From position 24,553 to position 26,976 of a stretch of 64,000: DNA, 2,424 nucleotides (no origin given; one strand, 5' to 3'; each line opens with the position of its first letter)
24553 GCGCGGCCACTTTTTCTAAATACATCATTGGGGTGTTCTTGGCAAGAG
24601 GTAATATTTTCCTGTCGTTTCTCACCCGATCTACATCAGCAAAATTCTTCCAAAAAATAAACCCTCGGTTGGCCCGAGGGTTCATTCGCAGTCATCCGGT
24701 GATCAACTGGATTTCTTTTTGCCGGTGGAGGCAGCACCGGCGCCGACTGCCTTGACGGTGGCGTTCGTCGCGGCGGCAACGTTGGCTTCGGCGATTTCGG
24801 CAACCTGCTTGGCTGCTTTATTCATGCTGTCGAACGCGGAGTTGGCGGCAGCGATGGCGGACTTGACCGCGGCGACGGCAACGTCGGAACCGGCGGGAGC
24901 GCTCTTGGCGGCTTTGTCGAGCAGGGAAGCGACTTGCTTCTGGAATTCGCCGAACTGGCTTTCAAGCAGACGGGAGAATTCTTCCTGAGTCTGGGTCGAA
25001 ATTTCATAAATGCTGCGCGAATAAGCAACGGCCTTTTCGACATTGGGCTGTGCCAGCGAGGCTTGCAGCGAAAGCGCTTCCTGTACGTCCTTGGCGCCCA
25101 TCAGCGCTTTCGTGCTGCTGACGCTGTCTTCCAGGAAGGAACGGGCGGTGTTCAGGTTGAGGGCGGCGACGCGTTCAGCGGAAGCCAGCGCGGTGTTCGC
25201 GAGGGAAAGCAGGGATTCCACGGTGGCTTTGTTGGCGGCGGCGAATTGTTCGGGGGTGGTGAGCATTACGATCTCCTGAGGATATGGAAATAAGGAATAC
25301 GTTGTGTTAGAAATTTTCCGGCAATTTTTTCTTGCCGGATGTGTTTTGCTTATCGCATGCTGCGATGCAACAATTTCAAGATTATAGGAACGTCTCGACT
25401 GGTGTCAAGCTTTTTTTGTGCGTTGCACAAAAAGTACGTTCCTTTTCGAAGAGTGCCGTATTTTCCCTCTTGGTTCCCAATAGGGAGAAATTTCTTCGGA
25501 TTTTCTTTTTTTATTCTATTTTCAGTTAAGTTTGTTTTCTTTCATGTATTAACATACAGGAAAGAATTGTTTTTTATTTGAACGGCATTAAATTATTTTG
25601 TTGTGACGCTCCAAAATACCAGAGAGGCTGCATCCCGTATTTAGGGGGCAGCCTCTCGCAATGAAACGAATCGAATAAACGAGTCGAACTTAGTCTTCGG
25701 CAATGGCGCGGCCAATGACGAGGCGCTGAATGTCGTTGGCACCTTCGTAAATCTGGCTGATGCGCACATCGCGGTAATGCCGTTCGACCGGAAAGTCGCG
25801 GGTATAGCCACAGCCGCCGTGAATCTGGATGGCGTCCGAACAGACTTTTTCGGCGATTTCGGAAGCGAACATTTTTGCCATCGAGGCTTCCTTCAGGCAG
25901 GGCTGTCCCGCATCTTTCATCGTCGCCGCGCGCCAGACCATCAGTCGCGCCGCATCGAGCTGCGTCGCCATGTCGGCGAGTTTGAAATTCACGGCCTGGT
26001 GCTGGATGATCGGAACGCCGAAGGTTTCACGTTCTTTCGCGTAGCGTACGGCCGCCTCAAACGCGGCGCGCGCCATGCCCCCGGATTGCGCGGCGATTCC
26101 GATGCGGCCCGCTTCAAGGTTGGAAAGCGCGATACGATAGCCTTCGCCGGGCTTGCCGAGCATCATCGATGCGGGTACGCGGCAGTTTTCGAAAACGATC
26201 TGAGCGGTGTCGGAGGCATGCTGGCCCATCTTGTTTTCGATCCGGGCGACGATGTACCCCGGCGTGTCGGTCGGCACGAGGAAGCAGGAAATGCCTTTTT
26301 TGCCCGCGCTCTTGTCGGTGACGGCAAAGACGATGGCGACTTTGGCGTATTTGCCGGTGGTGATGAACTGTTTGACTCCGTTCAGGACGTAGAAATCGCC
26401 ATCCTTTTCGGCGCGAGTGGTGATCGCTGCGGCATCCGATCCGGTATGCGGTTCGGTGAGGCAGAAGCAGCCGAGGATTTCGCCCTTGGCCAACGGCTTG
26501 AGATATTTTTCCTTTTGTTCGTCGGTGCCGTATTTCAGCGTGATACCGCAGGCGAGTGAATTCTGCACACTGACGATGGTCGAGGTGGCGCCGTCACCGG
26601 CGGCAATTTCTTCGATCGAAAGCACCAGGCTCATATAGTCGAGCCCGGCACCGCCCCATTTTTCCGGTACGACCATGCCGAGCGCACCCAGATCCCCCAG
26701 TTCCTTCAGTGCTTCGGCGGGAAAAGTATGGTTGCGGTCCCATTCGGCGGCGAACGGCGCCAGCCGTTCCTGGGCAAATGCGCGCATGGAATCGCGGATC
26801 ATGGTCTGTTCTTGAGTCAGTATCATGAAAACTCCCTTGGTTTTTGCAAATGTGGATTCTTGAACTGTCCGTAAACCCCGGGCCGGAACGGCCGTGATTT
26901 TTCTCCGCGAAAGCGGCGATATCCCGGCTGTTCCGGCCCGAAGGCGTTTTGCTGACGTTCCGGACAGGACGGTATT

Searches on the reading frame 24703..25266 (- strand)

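Call 15: search_protein_families(library=pfam, proteins=[window:24703-25266:-])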
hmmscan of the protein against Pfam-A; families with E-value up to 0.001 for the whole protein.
window:24703-25266:- (187 aa): 1 family
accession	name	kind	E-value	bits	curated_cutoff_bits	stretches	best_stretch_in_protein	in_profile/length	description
PF09361.15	Phasin_2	-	9.1e-29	100.1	24.9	1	6-105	1-100/100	Phasin protein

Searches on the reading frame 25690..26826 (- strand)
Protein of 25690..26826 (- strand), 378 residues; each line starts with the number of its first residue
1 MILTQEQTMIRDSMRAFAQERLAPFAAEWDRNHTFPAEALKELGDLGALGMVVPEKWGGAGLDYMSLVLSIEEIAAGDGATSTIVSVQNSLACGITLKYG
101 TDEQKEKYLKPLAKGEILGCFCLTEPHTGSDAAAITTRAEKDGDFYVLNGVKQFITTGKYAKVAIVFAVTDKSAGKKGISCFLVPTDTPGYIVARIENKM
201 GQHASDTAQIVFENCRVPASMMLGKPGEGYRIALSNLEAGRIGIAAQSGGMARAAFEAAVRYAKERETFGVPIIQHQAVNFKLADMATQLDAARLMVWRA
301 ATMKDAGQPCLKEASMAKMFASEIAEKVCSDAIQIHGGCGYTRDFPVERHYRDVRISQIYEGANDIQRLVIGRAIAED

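Call 15: search_protein_families(library=pfam, proteins=[window:25690-26826:-])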
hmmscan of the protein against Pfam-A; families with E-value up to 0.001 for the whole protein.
window:25690-26826:- (378 aa): 5 families
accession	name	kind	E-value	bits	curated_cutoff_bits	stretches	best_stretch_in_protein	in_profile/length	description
PF00441.29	Acyl-CoA_dh_1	-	1.4e-54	184.7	22.4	1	227-375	1-149/150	Acyl-CoA dehydrogenase, C-terminal domain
PF02771.21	Acyl-CoA_dh_N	-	1.5e-40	138.5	22.9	1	4-116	1-113/113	Acyl-CoA dehydrogenase, N-terminal domain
PF08028.16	Acyl-CoA_dh_2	-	7.2e-29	101.2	22.7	1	242-364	1-133/134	Acyl-CoA dehydrogenase, C-terminal domain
PF02770.24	Acyl-CoA_dh_M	-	3e-27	95.1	33.3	1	120-215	1-97/97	Acyl-CoA dehydrogenase, middle domain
PF22924.1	ACOX_C_alpha1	-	6.8e-06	26.4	27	1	239-374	6-167/169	Acyl-CoA oxidase, C-alpha1 domain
